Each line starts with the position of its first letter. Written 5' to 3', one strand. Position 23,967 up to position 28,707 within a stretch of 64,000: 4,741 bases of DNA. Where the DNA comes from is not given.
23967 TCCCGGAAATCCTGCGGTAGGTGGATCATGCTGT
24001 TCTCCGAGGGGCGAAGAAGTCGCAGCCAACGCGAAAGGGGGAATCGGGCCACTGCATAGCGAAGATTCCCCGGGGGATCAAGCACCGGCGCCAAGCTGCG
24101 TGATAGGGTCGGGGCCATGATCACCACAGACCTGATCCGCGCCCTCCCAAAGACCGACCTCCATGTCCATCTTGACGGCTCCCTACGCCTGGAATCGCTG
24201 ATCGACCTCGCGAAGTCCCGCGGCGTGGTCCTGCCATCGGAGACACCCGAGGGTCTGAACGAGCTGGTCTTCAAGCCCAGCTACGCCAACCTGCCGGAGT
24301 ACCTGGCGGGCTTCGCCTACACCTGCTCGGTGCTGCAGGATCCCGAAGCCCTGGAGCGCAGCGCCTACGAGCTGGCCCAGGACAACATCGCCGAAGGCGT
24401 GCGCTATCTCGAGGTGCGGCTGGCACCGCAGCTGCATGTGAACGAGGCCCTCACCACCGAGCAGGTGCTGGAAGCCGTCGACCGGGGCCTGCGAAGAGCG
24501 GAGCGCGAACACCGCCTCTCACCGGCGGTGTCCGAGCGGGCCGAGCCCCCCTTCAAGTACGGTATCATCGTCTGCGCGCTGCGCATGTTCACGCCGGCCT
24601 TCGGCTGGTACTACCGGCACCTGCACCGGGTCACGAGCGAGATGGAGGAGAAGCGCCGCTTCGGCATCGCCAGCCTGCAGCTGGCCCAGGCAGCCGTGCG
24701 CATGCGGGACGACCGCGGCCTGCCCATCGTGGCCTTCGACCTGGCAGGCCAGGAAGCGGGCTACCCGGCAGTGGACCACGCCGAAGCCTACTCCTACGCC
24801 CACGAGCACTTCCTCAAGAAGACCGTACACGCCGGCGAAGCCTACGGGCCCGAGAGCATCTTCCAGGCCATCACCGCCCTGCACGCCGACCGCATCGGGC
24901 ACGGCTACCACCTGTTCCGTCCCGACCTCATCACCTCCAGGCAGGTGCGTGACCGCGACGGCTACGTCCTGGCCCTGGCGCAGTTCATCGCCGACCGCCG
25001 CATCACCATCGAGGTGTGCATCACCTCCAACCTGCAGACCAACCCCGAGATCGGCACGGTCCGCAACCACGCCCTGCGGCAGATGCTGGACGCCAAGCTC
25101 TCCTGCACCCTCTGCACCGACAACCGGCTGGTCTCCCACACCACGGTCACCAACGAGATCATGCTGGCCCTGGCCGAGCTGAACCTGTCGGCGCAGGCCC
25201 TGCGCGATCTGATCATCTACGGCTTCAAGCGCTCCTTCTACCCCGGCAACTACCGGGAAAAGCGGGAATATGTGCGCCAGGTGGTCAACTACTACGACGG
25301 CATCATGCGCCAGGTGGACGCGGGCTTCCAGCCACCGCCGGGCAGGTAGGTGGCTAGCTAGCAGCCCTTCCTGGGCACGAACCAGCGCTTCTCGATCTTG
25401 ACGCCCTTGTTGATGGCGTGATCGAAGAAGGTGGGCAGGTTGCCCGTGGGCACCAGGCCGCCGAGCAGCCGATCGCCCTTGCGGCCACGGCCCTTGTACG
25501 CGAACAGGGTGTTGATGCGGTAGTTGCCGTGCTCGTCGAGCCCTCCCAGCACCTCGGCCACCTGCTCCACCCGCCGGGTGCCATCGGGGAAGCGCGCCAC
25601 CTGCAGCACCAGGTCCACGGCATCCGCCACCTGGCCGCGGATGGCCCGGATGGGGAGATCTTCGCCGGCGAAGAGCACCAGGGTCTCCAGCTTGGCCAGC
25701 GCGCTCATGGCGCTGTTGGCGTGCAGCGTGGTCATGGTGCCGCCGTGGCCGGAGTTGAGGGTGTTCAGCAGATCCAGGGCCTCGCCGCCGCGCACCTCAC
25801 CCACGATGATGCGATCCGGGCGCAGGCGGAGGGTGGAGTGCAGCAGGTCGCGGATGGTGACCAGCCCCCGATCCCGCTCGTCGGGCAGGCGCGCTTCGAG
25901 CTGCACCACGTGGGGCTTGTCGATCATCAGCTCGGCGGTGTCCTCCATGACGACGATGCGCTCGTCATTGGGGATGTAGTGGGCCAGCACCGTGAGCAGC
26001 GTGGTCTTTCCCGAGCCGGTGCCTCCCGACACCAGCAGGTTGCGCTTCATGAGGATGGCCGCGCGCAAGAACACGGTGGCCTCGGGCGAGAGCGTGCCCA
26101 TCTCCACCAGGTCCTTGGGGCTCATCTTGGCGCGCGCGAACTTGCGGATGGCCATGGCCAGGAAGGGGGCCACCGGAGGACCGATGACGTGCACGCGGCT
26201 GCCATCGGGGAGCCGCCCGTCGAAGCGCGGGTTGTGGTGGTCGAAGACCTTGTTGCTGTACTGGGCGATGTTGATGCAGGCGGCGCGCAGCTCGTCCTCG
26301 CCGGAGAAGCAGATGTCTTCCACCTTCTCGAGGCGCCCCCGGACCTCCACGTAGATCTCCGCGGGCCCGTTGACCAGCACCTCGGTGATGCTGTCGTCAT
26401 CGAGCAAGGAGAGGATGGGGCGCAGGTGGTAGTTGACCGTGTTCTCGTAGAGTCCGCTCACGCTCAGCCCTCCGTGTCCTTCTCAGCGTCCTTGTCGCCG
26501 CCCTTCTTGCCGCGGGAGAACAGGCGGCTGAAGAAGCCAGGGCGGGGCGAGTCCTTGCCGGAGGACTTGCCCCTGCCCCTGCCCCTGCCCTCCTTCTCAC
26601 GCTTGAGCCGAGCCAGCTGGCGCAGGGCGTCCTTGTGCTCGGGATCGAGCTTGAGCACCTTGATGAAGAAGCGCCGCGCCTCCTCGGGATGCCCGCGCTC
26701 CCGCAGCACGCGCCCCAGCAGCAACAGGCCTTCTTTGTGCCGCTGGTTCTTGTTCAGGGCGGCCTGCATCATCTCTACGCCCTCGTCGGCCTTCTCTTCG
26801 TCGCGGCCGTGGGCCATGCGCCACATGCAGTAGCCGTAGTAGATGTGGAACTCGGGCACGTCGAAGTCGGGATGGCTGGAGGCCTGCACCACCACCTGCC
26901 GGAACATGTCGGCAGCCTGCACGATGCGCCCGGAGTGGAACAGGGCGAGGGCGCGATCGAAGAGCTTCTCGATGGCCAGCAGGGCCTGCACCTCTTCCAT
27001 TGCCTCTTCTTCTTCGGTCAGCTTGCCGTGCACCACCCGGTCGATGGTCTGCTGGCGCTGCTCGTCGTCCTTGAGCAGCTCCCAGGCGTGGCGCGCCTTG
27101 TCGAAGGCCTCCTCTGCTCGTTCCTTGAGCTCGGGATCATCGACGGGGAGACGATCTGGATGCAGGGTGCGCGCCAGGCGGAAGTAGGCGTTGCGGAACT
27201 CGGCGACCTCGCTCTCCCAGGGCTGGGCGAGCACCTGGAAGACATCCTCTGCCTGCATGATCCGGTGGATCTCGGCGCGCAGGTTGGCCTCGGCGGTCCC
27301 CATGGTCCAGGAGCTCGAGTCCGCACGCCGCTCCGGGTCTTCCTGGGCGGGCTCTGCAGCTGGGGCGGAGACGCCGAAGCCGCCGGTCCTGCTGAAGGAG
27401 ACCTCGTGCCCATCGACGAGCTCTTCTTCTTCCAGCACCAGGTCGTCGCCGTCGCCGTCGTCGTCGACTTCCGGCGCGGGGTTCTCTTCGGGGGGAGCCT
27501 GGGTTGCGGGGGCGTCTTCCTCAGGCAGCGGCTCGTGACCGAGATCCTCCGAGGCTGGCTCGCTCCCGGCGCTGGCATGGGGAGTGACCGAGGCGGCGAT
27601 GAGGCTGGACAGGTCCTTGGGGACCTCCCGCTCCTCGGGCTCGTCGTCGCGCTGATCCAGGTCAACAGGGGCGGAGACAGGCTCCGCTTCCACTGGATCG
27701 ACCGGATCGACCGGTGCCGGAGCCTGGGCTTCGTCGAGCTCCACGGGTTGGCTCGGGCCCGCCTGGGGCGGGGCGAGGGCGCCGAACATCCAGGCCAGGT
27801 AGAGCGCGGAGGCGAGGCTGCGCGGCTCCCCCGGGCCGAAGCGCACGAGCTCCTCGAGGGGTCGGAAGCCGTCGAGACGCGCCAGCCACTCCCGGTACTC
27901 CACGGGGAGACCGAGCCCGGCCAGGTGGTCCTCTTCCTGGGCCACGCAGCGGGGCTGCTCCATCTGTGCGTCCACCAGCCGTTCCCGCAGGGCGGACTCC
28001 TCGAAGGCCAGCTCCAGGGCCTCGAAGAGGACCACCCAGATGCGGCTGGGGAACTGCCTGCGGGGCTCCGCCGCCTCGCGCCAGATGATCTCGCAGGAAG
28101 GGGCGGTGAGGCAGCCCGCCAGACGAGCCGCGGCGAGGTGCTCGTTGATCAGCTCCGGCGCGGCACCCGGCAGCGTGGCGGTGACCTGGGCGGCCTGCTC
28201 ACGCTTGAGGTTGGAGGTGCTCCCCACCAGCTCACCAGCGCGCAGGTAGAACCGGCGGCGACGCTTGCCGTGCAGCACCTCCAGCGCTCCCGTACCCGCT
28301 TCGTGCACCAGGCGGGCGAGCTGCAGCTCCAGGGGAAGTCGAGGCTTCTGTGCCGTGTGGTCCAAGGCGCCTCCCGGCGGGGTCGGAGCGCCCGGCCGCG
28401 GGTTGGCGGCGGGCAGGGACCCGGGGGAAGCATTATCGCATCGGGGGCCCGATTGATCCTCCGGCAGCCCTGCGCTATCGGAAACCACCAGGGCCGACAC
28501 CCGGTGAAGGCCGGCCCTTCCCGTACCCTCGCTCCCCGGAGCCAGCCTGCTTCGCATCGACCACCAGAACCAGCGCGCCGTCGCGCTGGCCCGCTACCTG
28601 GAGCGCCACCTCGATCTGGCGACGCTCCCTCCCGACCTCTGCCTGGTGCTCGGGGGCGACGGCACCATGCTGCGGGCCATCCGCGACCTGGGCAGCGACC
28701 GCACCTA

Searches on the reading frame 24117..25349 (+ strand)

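Call 25: search_protein_families(library=pfam, proteins=[window:24117-25349:+])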
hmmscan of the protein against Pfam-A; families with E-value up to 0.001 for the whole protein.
window:24117-25349:+ (410 aa): 1 family
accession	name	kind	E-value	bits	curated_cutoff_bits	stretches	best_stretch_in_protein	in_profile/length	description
PF00962.28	A_deaminase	-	1.9e-68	231.4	27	1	11-381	1-321/330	Adenosine deaminase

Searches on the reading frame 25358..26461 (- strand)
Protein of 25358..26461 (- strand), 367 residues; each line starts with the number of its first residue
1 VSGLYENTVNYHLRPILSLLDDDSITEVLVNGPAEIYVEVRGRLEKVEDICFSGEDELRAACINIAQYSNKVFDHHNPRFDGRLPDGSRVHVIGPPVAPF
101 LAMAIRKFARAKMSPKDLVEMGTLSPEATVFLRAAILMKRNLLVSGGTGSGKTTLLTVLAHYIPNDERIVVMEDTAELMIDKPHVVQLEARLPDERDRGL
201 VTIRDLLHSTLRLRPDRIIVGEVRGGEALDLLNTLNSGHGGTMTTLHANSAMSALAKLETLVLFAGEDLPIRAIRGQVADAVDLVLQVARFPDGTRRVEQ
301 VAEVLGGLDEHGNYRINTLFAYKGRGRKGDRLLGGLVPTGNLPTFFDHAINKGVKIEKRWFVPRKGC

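Call 25: search_protein_families(library=pfam, proteins=[window:25358-26461:-])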
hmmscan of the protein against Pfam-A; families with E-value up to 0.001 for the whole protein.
window:25358-26461:- (367 aa): 3 families
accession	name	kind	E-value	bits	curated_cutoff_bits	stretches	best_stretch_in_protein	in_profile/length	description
PF00437.27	T2SSE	-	1.4e-48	165.8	24.9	1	14-290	6-279/370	Type II/IV secretion system protein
PF13191.12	AAA_16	-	2.2e-05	25.5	32.6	1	139-235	24-120/167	AAA ATPase domain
PF00270.35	DEAD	-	0.00048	20.4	26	1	135-182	10-61/167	DEAD/DEAH box helicase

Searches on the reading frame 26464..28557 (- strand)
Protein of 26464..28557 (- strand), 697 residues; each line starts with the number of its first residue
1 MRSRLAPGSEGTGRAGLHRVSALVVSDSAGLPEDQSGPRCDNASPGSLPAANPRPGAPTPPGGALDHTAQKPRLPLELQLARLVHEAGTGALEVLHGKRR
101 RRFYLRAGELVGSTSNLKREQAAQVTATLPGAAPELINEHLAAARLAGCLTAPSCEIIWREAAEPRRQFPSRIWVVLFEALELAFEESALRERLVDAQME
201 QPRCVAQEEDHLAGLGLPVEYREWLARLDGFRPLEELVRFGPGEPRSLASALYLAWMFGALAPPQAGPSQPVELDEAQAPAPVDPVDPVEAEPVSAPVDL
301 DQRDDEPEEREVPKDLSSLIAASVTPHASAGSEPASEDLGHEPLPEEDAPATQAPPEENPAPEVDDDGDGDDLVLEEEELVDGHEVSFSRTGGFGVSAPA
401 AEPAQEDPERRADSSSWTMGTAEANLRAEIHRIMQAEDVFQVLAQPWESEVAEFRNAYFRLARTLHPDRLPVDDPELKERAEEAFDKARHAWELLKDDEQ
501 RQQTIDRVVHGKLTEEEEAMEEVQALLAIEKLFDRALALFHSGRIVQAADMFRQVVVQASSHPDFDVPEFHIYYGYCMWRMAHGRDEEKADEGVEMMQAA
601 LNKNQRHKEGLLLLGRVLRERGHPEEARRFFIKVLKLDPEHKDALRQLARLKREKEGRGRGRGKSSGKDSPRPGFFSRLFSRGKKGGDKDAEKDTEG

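Call 25: search_protein_families(library=pfam, proteins=[window:26464-28557:-])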
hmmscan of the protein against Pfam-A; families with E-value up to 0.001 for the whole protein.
window:26464-28557:- (697 aa): 9 families
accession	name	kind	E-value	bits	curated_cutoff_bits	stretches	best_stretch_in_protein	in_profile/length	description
PF00226.36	DnaJ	-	3.8e-09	37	27.8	1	439-503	2-61/63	DnaJ domain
PF07719.23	TPR_2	-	1.2e-08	34.8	27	1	609-641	2-34/34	Tetratricopeptide repeat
PF07721.20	TPR_4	-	3.9e-06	27.4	27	0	611-630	4-23/26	Tetratricopeptide repeat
PF13428.12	TPR_14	-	4.6e-06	27.2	23.5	1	609-651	2-44/44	Tetratricopeptide repeat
PF13431.12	TPR_17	-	4.8e-06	26.9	24.4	0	598-628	3-33/34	Tetratricopeptide repeat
PF13432.12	TPR_16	-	1.1e-05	26.2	32.7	0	612-650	1-39/65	Tetratricopeptide repeat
PF00515.34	TPR_1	-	3.4e-05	23.9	27.8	0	611-641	4-34/34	Tetratricopeptide repeat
PF14559.12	TPR_19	-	4.2e-05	24.2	25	1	586-646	3-63/68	Tetratricopeptide repeat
PF13174.12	TPR_6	-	0.00028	21.8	26.3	0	611-640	3-32/33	Tetratricopeptide repeat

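Call 73: search_protein_families(library=ncbifam, proteins=[window:26464-28557:-], max_evalue=0.001)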
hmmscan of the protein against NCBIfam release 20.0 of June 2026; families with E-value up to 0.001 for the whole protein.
window:26464-28557:- (697 aa): 10 families
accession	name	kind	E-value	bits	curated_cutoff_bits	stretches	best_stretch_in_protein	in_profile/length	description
TIGR02349.1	DnaJ_bact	equivalog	1.9e-07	30.8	377.2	1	440-525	3-83/354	molecular chaperone DnaJ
NF008035.0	PRK10767.1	subfamily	2.2e-07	30.3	338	1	434-518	1-79/374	molecular chaperone DnaJ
NF050028.1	CldAdptActJ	equivalog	3.3e-06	27.5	150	1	440-523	5-88/93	cold adaptation protein ActJcold adaptation protein ActJ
NF010894.0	PRK14301.1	equivalog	7.6e-06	25.2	548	1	434-516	1-77/373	chaperone protein DnaJ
TIGR02917.1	PEP_TPR_lipo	equivalog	2.1e-05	22.6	312.2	1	588-655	479-546/899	XrtA/PEP-CTERM system TPR-repeat protein PrsT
NF010871.0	PRK14278.1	equivalog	0.00011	21.2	502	1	436-502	2-62/378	molecular chaperone DnaJ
NF052415.1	T3SS_chap_SctY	equivalog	0.00016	22.2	70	0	605-649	3-47/106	type III secretion apparatus assembly chaperone SctY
NF007618.0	PRK10266.1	equivalog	0.00033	20.2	403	1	436-503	3-64/306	curved DNA-binding protein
NF010874.0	PRK14281.1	equivalog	0.0005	19.3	619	1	438-510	4-70/397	chaperone protein DnaJ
NF010872.0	PRK14279.1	equivalog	0.00078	18.7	556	0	438-503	10-70/394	molecular chaperone DnaJ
